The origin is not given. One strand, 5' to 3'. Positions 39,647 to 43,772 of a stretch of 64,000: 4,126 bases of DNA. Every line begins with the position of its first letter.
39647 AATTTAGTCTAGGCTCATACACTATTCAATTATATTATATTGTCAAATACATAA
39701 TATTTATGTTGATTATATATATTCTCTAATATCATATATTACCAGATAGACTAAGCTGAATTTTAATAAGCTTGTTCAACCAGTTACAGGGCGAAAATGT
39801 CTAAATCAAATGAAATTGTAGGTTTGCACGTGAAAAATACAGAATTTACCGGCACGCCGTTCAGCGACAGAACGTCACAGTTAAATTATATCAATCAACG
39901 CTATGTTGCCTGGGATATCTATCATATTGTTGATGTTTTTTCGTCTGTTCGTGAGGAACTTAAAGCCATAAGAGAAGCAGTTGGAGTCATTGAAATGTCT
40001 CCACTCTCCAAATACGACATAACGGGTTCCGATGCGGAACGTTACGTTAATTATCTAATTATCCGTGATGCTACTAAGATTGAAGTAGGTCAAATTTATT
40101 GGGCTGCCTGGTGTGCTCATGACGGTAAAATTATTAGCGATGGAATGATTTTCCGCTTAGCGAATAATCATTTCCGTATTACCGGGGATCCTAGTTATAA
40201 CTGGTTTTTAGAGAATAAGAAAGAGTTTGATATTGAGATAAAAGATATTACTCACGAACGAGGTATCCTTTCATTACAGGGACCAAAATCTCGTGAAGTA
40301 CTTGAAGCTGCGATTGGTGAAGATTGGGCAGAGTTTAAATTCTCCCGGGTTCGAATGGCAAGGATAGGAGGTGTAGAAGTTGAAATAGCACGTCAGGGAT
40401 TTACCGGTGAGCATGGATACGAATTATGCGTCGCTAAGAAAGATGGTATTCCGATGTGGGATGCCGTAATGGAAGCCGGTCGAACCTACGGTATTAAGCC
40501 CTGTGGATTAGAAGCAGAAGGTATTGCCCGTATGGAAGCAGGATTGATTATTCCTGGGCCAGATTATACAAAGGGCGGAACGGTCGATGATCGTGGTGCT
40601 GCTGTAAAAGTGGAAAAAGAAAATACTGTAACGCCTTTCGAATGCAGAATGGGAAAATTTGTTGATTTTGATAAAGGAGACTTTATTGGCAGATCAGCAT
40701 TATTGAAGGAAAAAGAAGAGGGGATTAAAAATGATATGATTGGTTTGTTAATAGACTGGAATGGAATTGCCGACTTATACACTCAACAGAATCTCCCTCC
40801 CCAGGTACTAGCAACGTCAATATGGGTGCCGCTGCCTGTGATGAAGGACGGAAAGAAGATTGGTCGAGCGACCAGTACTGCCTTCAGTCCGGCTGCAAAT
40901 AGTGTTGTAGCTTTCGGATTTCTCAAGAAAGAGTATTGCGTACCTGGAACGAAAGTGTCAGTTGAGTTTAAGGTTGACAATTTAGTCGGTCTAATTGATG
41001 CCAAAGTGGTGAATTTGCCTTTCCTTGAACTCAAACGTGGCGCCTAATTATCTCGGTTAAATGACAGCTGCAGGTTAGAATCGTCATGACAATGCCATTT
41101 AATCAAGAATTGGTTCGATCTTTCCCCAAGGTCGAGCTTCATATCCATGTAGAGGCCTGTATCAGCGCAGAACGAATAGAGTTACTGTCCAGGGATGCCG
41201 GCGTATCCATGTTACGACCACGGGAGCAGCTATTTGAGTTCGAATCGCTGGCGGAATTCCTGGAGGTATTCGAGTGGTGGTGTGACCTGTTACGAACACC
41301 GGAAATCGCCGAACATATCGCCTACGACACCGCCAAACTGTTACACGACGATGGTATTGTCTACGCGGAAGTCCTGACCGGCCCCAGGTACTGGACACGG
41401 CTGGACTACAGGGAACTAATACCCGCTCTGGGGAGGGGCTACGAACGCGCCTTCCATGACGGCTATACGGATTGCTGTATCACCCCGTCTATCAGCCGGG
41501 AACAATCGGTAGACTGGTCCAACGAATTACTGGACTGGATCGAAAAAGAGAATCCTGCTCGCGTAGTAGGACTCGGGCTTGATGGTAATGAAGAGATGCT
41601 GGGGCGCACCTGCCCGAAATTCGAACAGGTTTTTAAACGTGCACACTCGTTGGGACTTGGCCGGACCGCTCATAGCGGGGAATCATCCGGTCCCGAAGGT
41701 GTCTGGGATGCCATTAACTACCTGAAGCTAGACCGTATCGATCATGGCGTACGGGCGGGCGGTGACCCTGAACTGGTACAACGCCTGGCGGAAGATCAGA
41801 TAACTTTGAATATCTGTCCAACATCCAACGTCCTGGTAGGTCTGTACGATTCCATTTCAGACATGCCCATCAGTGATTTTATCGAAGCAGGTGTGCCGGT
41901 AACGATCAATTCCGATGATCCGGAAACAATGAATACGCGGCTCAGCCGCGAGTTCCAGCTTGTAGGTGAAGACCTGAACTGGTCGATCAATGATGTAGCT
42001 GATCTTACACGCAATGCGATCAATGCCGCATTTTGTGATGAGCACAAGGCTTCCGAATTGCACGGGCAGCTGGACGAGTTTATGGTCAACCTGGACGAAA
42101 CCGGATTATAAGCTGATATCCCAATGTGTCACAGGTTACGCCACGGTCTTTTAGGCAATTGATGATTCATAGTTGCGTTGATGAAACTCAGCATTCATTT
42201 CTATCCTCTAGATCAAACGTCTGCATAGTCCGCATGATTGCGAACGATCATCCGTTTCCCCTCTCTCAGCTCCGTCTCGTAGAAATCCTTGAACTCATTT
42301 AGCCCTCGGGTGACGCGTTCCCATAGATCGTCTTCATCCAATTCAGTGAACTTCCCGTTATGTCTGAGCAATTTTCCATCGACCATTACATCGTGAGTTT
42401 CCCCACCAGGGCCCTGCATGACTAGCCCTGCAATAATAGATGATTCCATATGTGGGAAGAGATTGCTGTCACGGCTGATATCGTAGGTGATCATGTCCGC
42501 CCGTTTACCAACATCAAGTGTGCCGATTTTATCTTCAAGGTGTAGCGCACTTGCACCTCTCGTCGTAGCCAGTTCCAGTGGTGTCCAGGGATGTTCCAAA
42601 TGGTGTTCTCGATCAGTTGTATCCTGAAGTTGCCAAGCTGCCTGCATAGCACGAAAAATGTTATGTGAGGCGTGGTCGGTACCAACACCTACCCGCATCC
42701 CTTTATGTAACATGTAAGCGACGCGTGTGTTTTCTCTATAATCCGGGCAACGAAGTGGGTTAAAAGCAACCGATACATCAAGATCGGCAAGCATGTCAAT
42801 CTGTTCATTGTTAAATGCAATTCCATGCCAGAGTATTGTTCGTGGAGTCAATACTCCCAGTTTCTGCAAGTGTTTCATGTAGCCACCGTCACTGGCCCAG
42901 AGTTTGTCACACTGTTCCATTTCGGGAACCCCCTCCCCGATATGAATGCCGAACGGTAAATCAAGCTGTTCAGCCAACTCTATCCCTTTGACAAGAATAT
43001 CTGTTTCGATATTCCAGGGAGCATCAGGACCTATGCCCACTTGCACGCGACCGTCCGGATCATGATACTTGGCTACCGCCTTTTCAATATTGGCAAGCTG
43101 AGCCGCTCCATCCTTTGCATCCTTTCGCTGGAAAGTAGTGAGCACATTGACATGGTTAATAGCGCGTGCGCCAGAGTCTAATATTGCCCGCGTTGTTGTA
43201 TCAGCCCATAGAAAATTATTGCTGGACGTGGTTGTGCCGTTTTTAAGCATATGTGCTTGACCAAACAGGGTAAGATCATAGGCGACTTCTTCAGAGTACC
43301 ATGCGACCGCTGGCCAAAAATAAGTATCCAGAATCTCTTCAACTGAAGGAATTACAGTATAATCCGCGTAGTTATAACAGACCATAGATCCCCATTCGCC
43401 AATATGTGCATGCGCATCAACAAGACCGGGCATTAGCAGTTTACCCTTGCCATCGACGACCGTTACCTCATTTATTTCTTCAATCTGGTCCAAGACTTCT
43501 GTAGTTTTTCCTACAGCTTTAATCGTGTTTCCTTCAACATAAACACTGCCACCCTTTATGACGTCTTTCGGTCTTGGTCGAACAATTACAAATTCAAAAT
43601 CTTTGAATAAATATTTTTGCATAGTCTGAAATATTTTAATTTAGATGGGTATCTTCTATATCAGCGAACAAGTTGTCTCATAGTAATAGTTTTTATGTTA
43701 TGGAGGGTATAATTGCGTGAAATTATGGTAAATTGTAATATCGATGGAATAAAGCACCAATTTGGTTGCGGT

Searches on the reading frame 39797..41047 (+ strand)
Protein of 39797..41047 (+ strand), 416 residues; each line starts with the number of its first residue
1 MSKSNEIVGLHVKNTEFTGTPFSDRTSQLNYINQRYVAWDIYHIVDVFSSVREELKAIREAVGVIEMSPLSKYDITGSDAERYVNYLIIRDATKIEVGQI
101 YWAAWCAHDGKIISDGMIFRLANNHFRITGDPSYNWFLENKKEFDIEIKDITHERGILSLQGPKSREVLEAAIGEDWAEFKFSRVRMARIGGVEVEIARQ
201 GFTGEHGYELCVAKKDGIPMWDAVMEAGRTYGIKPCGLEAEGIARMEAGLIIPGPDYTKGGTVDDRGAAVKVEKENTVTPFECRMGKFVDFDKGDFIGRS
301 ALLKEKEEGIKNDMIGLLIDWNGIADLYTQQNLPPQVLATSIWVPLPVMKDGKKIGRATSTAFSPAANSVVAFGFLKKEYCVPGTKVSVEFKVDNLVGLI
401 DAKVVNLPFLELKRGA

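Call 3: search_protein_families(library=pfam, proteins=[window:39797-41047:+])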
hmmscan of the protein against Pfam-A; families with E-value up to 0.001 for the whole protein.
window:39797-41047:+ (416 aa): 2 families
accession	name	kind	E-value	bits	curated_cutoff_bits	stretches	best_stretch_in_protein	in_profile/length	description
PF01571.26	GCV_T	-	2.9e-54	184.4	25.6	1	48-260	24-244/255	Aminomethyltransferase folate-binding domain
PF08669.17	GCV_T_C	-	1.7e-10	41.1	25.9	1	347-409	20-78/80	Glycine cleavage T-protein C-terminal barrel domain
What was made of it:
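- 39797..41047 (+): GcvT-like folate-binding protein, 416 aa. It is the most stable partner of the operon. Pfam GCV_T and GCV_T_C (call 3).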

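Call 4: search_protein_families(library=ncbifam, proteins=[window:39797-41047:+])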
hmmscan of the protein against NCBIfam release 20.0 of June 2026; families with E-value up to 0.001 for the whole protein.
window:39797-41047:+ (416 aa): 8 families
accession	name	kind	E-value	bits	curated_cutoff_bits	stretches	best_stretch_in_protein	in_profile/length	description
NF001567.0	PRK00389.1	subfamily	7.4e-62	209.4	300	1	42-411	25-354/359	glycine cleavage system aminomethyltransferase GcvT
NF053776.1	TmaoDeMthMsil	equivalog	2e-60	205.2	1100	1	20-414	388-758/763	trimethylamine N-oxide demethylase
TIGR00528.1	gcvT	equivalog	3.9e-44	151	235.85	1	34-394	15-348/362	glycine cleavage system aminomethyltransferase GcvT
NF009133.0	PRK12486.1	equivalog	5.2e-43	147.4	410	1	19-392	14-355/369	dimethylsulfoniopropionate demethylase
TIGR01372.1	soxA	subfamily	1.4e-41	142.3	1164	1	49-406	644-983/996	sarcosine oxidase subunit alpha family protein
NF010093.0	PRK13579.1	equivalog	9.1e-35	120.1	459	1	51-411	41-365/371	glycine cleavage system aminomethyltransferase GcvT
NF047633.1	SyrngDmethDesA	equivalog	4.7e-29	101.2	800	2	40-255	24-253/453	syringate O-demethylase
NF047885.1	VanMgalDeMLigM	equivalog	5e-22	78.5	580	1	36-251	19-251/461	vanillate/3-O-methylgallate O-demethylase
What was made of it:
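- Checked: The divergent neighbours are a GcvT-like protein (39797..41047) and an ADA-family protein (41086..42111) (calls 3, 4).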

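Call 46: search_solved_structures(query=window:39797-41047:+, max_evalue=0.00001)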
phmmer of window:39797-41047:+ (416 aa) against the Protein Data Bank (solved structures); distinct sequences matched with E-value up to 0.00001: 20.
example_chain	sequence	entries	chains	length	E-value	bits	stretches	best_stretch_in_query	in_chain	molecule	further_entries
1woo_A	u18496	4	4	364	1e-39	139.6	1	38-409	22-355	Aminomethyltransferase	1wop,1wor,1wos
9q5a_A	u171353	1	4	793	2.1e-37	132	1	49-320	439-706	Trimethylamine N-oxide Demethylase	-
9q59_A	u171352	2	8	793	2.1e-37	132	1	49-320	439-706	trimethylamine N-oxide demethylase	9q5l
1yx2_A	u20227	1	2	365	2.9e-37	131.6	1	44-410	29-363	Aminomethyltransferase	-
1v5v_A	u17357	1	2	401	3.1e-37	131.5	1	47-393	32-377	aminomethyltransferase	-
1vrq_A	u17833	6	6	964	2.3e-28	102.3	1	50-268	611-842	Sarcosine oxidase alpha subunit | Subunit alpha of sarcosine oxidase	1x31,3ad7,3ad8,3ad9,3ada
2gag_A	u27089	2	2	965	2.8e-27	98.7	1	50-267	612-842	heterotetrameric sarcosine oxidase alpha-subunit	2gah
5l46_A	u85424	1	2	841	1.9e-26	96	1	47-398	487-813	Dimethylglycine dehydrogenase, mitochondrial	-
4pab_A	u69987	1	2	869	2.1e-23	86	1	47-395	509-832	Dimethylglycine dehydrogenase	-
4p9s_A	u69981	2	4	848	3.5e-23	85.2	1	47-395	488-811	Dimethylglycine dehydrogenase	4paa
3tfh_A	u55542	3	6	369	8.5e-23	83.9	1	17-325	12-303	GcvT-like Aminomethyltransferase protein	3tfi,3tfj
3a8i_A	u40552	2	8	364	6.8e-22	81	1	49-324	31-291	Aminomethyltransferase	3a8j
1vlo_A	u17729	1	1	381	8.1e-22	80.7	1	49-324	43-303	Aminomethyltransferase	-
3a8k_A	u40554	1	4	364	3.2e-21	78.7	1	49-324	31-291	Aminomethyltransferase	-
1wsr_A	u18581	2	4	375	7.4e-17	64.4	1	59-259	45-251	Aminomethyltransferase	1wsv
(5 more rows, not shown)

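Call 70: find_related_loci(query=A4, collection=metagenome_contigs, flank=10000)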
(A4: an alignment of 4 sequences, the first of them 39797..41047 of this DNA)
Query A4 (416 aa) in metagenome_contigs; peptide patterns used: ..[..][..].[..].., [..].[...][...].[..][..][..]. (x = any residue, [..] = any of these).
190 stretches matched a pattern; 39 encode a relative of the query (tblastn E <= 1e-3); 39 distinct loci.
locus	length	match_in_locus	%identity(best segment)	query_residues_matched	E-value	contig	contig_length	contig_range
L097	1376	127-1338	53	11-415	2e-161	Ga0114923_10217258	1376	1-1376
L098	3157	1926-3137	47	11-416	6e-133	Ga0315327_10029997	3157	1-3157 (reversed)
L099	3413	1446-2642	44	19-414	2e-111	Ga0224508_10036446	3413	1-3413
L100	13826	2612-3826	43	12-414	2e-105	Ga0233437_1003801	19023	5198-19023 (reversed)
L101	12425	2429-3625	41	10-414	5e-99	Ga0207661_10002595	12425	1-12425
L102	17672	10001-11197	41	10-414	5e-99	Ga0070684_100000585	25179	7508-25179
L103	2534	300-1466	41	19-414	4e-100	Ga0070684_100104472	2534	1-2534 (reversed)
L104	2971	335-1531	40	19-416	5e-99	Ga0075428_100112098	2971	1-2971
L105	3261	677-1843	40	19-414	7e-98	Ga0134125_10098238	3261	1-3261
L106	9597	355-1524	41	19-414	4e-96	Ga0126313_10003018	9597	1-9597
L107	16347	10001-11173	41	19-414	1e-95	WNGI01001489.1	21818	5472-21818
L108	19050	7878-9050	41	19-414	1e-95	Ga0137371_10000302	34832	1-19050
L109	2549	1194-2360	41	19-414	4e-99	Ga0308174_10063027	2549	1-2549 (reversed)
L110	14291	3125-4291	40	19-414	2e-95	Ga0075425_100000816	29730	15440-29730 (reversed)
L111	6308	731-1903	42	19-414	1e-94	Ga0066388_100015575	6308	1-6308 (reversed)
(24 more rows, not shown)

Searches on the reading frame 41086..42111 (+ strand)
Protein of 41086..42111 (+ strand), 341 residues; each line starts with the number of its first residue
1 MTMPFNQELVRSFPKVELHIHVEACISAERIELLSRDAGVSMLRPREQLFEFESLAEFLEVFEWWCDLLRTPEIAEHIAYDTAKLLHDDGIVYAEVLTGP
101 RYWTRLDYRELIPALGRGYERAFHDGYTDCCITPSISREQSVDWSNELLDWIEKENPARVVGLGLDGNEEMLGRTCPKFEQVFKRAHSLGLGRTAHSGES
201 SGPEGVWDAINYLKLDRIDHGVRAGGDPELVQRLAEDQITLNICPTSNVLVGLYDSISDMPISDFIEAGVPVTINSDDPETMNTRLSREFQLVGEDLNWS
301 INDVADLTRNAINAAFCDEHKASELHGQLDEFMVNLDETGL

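Call 3: search_protein_families(library=pfam, proteins=[window:41086-42111:+])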
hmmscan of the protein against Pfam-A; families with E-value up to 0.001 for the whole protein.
window:41086-42111:+ (341 aa): 2 families
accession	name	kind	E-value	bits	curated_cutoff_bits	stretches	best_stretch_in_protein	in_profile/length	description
PF00962.28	A_deaminase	-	1.2e-68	232.1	27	1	14-331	1-329/330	Adenosine deaminase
PF19326.5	AMP_deaminase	-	8.6e-05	21.5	27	1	195-316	456-576/630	AMP deaminase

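Call 4: search_protein_families(library=ncbifam, proteins=[window:41086-42111:+])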
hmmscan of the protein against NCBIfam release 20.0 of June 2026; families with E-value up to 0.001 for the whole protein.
window:41086-42111:+ (341 aa): 12 families
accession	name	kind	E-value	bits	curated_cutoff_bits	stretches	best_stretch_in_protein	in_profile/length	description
TIGR01430.1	aden_deam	equivalog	2.1e-75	253.8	216.55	1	14-325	2-319/323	adenosine deaminase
NF006848.0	PRK09358.1-3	equivalog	6.6e-64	216.2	426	1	12-329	3-323/325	adenosine deaminase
NF006854.0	PRK09358.3-1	equivalog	5.3e-58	196.7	530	1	7-334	8-339/344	adenosine deaminase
NF006850.0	PRK09358.1-6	equivalog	2.1e-56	191.2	419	1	7-333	2-331/334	adenosine deaminase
NF006849.0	PRK09358.1-5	equivalog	5e-41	140.9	494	1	155-335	165-343/350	adenosine deaminase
NF006846.0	PRK09358.1-1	equivalog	1.9e-39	135.6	459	1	12-326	5-327/333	adenosine deaminase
NF006847.0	PRK09358.1-2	equivalog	1.5e-38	132.5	412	1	5-326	5-349/364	adenosine deaminase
NF006856.0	PRK09358.3-3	equivalog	6.5e-26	91.2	510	1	166-295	165-294/316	adenosine deaminase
NF006859.0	PRK09358.3-6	equivalog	5.9e-17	61.8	549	1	178-280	166-268/299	adenosine deaminase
TIGR01431.1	adm_rel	subfamily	8.7e-10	38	315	1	151-313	281-448/479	adenosine deaminase-related growth factor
TIGR01429.1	AMP_deaminase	equivalog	4.5e-05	22.3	726.3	1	196-321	444-569/611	AMP deaminase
NF041744.1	RdrB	equivalog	0.00067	18.3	800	0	270-294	794-818/850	antiviral RADAR system adenosine deaminase RdrB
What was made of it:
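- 41086..42111 (+): ADA-family deaminase, 341 aa (variable accessory gene). TIGR01430 at 253.8 bits, above the 216.55 cutoff (call 4).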

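Call 48: search_solved_structures(query=window:41086-42111:+, max_evalue=1e-10)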
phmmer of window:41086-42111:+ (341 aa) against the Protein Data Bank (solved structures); distinct sequences matched with E-value up to 1e-10: 35.
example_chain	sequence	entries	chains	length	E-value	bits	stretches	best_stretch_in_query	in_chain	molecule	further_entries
3ou8_A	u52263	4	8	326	2e-39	139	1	8-319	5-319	Adenosine deaminase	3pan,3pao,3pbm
3rys_A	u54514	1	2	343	6.5e-38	134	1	13-331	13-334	Adenosine deaminase 1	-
6n91_A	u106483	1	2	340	5.9e-33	117.7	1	11-321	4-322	Adenosine deaminase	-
2ada_A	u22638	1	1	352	2.3e-29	105.9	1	141-327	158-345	ADENOSINE DEAMINASE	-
1a4l_A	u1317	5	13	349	2.7e-29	105.7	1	141-327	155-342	ADENOSINE DEAMINASE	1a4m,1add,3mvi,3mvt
9vlv_A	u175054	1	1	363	7.2e-29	104.3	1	13-325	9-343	Adenosine deaminase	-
3km8_A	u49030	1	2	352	8.2e-29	104.1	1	141-327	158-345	Adenosine deaminase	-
1fkw_A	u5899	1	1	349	9.7e-29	103.9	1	141-327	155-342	ADENOSINE DEAMINASE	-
1fkx_A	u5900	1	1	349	3.5e-28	102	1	141-327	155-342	ADENOSINE DEAMINASE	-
1uip_A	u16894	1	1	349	3.5e-28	102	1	141-327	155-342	ADENOSINE DEAMINASE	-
1uio_A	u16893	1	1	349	6.6e-28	101.1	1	141-327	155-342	ADENOSINE DEAMINASE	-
1w1i_E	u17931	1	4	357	1.4e-27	100.1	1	13-325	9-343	ADENOSINE DEAMINASE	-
1krm_A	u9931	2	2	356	1.4e-27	100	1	13-325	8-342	adenosine deaminase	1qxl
2bgn_E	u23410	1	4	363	1.5e-27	100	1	13-325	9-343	ADENOSINE DEAMINASE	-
1ndv_A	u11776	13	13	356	2.4e-27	99.3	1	13-325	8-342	Adenosine deaminase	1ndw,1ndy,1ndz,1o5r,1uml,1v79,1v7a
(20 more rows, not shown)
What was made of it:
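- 41086..42111 (+): The best PDB match is 3OU8 (call 48).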

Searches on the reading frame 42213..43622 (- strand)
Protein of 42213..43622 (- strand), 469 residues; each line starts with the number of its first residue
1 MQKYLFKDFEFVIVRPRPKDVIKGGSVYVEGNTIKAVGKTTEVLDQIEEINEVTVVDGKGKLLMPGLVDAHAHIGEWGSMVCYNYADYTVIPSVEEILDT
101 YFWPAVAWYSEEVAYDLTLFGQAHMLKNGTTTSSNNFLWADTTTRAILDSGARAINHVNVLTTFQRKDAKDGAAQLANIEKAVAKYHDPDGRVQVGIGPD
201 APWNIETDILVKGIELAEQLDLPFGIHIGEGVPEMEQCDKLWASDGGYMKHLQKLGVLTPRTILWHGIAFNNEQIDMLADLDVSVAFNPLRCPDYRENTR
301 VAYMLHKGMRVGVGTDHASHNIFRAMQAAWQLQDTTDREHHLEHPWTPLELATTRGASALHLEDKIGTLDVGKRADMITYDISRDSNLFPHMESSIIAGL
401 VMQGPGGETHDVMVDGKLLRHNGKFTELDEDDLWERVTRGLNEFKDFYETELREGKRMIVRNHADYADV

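Call 3: search_protein_families(library=pfam, proteins=[window:42213-43622:-])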
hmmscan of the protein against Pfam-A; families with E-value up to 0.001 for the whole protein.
window:42213-43622:- (469 aa): 2 families
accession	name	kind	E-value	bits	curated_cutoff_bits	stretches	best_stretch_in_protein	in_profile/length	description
PF01979.26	Amidohydro_1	-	2.4e-32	113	25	1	63-418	2-344/345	Amidohydrolase family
PF07969.17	Amidohydro_3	-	1.9e-16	61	29.7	2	266-384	312-448/472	Amidohydrolase family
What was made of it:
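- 42213..43622 (-): TRZ/ATZ-family amidohydrolase, 469 aa (variable accessory gene). Pfam Amidohydro_1 (call 3).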

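Call 4: search_protein_families(library=ncbifam, proteins=[window:42213-43622:-])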
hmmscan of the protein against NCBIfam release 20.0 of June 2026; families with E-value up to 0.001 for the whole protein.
window:42213-43622:- (469 aa): 48 families (the best 25 are shown)
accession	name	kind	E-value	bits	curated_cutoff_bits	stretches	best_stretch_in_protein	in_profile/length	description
NF004701.0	PRK06038.1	equivalog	8.2e-52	176.3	609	1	19-438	18-420/432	N-ethylammeline chlorohydrolase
NF006549.0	PRK09045.1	equivalog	3.1e-48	164.5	540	1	18-438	22-433/444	TRZ/ATZ family hydrolase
NF006056.0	PRK08204.1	subfamily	1.4e-47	162.5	391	1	1-439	2-435/449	hypothetical protein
NF005557.0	PRK07228.1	equivalog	1.9e-41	142.2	522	1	17-443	14-436/445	5'-deoxyadenosine deaminase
NF006055.0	PRK08203.1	equivalog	7.9e-41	140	532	1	7-439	9-445/455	8-oxoguanine deaminase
NF012037.0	PRK15493.1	equivalog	6.2e-39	134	779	1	19-433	17-422/435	bifunctional S-methyl-5'-thioadenosine deaminase/S-adenosylhomocysteine deaminase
NF005540.0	PRK07203.1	equivalog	1.1e-37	129.8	444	1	12-438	9-432/444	putative aminohydrolase SsnA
NF006252.0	PRK08393.1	equivalog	4e-36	125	617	1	20-439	17-418/424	N-ethylammeline chlorohydrolase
NF004995.0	PRK06380.1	subfamily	5.3e-36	124.5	567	1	13-433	10-412/418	metal-dependent hydrolase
TIGR03314.1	Se_ssnA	subfamily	1.1e-34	120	455.5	1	15-438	11-431/441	putative selenium metabolism protein SsnA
NF005211.0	PRK06687.1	equivalog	7.3e-33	113.9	703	1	21-424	18-413/419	TRZ/ATZ family protein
TIGR02967.1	guan_deamin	equivalog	3.7e-32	111.8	375.4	1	22-389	4-369/401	guanine deaminase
NF006679.0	PRK09228.1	subfamily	3.3e-30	105.2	351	1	21-391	28-396/433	guanine deaminase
NF004801.0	PRK06151.1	subfamily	2e-25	89.6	416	1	165-445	178-463/491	chlorohydrolase family protein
NF006681.0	PRK09229.1-2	equivalog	5.9e-21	74.7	362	1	165-428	172-433/451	formimidoylglutamate deiminase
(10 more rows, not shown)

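Call 47: search_solved_structures(query=window:42213-43622:-, max_evalue=1e-10)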
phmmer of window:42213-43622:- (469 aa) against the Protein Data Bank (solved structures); distinct sequences matched with E-value up to 1e-10: 16.
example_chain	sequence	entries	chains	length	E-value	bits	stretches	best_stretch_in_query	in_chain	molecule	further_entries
4f0r_A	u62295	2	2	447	6.5e-32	114.1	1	61-437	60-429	5-methylthioadenosine/S-adenosylhomocysteine deaminase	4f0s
4dyk_A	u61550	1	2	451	1e-27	100.2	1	58-433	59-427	AMIDOHYDROLASE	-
4gbd_A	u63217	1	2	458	1.1e-27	100.1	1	58-433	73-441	Putative uncharacterized protein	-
3lnp_A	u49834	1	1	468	2.3e-21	79.3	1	56-434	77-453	Amidohydrolase family Protein OLEI01672_1_465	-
4dzh_A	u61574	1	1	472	2.5e-21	79.2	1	23-416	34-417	AMIDOHYDROLASE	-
1p1m_A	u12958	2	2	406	1.4e-18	70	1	56-439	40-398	Hypothetical protein TM0936 | Uncharacterized protein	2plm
1j6p_A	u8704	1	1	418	1.6e-18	69.9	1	56-439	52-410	METAL-DEPENDENT HYDROLASE OF CYTOSINEDEMANIASE/CHLOROHYDROLASE FAMILY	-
4v1x_A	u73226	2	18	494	9.7e-18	67.3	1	249-428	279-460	ATRAZINE CHLOROHYDROLASE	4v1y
7ww2_A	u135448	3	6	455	3.5e-16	62.2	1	4-429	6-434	8-oxoguanine deaminase | Hydroxydechloroatrazine ethylaminohydrolase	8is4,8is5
6sj0_A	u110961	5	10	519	1.7e-15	59.9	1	170-444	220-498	Amidohydrolase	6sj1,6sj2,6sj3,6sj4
3hpa_A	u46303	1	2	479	2e-15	59.7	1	10-436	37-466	AMIDOHYDROLASE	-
6ohb_A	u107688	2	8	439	1e-14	57.4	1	52-382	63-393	Guanine deaminase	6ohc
2uz9_A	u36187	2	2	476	6.4e-12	48.1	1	61-381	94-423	GUANINE DEAMINASE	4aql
3e0l_A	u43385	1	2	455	8.4e-12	47.7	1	61-381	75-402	Guanine deaminase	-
6oh9_A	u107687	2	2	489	8.4e-12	47.7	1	51-382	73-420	Yeast Guanine Deaminase | Probable guanine deaminase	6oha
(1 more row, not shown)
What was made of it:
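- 42213..43622 (-): The best PDB match is MTA/SAH deaminase 4F0R at 114 bits (call 47).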
